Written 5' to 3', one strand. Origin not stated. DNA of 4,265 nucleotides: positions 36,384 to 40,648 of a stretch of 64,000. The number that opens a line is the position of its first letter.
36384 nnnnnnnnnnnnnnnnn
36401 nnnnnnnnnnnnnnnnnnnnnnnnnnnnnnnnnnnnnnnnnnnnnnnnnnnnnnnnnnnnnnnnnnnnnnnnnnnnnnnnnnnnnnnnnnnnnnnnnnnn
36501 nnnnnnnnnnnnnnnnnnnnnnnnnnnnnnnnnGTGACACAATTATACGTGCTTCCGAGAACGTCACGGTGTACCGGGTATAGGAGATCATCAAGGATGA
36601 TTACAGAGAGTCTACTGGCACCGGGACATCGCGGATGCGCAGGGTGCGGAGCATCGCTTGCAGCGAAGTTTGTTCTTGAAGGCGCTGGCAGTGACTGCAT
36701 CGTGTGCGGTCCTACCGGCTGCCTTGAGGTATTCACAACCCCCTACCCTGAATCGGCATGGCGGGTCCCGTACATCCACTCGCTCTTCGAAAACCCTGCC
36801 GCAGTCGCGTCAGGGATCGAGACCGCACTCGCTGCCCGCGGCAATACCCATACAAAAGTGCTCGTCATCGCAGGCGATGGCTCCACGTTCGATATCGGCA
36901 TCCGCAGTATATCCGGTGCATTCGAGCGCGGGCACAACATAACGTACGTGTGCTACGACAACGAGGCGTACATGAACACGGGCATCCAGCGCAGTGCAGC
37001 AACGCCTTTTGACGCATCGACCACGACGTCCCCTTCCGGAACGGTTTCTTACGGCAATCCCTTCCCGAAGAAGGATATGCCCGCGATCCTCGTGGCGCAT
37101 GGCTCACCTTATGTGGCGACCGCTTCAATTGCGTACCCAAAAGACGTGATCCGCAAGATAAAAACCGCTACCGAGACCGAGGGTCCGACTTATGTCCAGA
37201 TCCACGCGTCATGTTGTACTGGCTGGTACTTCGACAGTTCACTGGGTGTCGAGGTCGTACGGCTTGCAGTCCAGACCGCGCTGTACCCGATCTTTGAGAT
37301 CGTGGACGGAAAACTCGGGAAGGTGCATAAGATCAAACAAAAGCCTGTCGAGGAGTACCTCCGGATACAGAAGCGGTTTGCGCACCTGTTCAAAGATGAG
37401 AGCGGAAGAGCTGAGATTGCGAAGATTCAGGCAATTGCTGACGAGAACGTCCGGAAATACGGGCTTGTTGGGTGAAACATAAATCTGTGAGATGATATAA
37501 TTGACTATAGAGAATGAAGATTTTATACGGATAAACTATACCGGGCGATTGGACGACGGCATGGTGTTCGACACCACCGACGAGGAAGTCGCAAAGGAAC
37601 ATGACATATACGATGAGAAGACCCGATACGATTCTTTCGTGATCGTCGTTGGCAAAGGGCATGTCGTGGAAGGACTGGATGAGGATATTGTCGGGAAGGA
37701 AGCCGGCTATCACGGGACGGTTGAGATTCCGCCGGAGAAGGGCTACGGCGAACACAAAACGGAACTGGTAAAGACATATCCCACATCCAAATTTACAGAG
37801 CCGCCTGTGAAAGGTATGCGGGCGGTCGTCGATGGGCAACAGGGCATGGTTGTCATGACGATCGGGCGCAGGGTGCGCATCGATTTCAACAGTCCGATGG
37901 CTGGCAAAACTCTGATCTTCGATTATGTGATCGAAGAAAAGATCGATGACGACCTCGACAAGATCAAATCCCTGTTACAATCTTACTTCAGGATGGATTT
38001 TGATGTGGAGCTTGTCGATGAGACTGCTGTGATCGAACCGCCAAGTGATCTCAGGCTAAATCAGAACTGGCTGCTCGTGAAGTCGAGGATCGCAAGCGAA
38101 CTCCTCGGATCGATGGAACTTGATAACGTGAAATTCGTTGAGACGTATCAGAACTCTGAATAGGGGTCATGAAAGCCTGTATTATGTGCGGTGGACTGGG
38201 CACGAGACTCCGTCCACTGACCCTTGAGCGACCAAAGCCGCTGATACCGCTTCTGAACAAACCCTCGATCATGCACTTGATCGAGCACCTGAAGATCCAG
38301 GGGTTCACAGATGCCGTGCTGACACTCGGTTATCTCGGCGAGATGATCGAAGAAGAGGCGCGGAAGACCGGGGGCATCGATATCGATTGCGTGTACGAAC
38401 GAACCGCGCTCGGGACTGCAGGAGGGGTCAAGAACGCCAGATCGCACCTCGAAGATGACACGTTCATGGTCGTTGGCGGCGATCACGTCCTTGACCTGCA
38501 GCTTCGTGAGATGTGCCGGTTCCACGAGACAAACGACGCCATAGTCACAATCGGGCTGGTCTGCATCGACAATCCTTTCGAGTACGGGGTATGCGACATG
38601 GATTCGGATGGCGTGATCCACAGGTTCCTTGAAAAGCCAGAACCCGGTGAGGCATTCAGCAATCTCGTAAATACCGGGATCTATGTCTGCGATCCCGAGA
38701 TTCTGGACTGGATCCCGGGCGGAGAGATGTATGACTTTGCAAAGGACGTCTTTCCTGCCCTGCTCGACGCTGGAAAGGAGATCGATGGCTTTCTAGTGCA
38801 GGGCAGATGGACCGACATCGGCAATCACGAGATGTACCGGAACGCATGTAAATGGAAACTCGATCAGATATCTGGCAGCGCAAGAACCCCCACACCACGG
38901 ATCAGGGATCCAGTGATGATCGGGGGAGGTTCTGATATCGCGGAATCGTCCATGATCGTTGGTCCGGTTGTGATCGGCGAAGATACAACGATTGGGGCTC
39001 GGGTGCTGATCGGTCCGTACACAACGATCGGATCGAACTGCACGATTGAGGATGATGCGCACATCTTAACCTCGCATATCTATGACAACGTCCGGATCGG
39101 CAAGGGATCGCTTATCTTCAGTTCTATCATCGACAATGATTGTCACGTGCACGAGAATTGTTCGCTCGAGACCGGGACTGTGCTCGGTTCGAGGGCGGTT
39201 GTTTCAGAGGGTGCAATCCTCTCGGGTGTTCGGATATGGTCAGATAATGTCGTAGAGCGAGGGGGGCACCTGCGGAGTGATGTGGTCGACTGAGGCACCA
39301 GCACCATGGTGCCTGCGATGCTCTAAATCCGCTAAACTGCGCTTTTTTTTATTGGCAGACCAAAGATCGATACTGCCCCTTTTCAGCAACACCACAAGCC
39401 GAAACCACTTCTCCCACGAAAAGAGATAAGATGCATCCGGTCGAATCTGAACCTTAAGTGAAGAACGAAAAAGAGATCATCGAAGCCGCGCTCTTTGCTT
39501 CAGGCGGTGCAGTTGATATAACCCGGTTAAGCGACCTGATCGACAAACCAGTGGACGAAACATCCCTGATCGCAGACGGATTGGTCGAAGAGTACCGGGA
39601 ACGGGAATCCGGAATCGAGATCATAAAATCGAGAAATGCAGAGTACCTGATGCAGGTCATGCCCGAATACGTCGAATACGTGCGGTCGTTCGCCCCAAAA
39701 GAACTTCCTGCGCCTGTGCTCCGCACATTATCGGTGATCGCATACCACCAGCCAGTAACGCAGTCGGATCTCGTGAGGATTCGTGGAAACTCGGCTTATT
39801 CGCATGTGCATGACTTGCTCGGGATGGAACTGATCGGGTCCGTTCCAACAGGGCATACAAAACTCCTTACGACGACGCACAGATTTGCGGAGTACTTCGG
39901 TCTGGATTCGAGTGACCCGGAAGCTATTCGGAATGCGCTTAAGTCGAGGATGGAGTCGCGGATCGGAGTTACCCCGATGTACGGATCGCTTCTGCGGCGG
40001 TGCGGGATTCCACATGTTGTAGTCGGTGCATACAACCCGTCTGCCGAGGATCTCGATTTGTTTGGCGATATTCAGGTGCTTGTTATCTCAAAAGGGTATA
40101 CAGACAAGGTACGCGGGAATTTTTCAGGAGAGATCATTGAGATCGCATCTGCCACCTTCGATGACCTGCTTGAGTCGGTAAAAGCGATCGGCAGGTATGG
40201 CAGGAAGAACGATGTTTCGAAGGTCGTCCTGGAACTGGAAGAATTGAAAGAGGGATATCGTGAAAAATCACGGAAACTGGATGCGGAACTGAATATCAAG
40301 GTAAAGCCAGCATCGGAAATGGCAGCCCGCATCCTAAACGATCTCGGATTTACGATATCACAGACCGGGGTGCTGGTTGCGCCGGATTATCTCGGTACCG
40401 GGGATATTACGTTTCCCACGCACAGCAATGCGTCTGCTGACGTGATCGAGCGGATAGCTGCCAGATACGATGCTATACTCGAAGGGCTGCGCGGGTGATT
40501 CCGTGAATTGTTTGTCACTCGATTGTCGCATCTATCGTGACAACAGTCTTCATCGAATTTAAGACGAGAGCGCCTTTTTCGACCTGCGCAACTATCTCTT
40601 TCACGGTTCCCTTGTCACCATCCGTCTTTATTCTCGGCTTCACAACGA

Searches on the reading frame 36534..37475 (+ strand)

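Call 58: search_protein_families(library=pfam, proteins=[window:36534-37475:+], max_evalue=0.00001)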
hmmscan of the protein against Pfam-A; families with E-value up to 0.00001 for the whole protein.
window:36534-37475:+ (313 aa): 1 family
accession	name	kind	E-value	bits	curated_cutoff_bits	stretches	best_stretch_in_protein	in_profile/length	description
PF02775.26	TPP_enzyme_C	-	3.4e-22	79.3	21.9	1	61-223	2-151/151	Thiamine pyrophosphate enzyme, C-terminal TPP binding domain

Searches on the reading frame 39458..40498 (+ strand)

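Call 59: search_protein_families(library=pfam, proteins=[window:39458-40498:+], max_evalue=0.00001)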
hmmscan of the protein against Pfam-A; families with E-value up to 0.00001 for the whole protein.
window:39458-40498:+ (346 aa): 1 family
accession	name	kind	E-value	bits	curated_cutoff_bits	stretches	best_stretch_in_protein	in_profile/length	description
PF04079.22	SMC_ScpB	-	1e-34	119.9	27.4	1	7-152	2-154/160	Segregation and condensation complex subunit ScpB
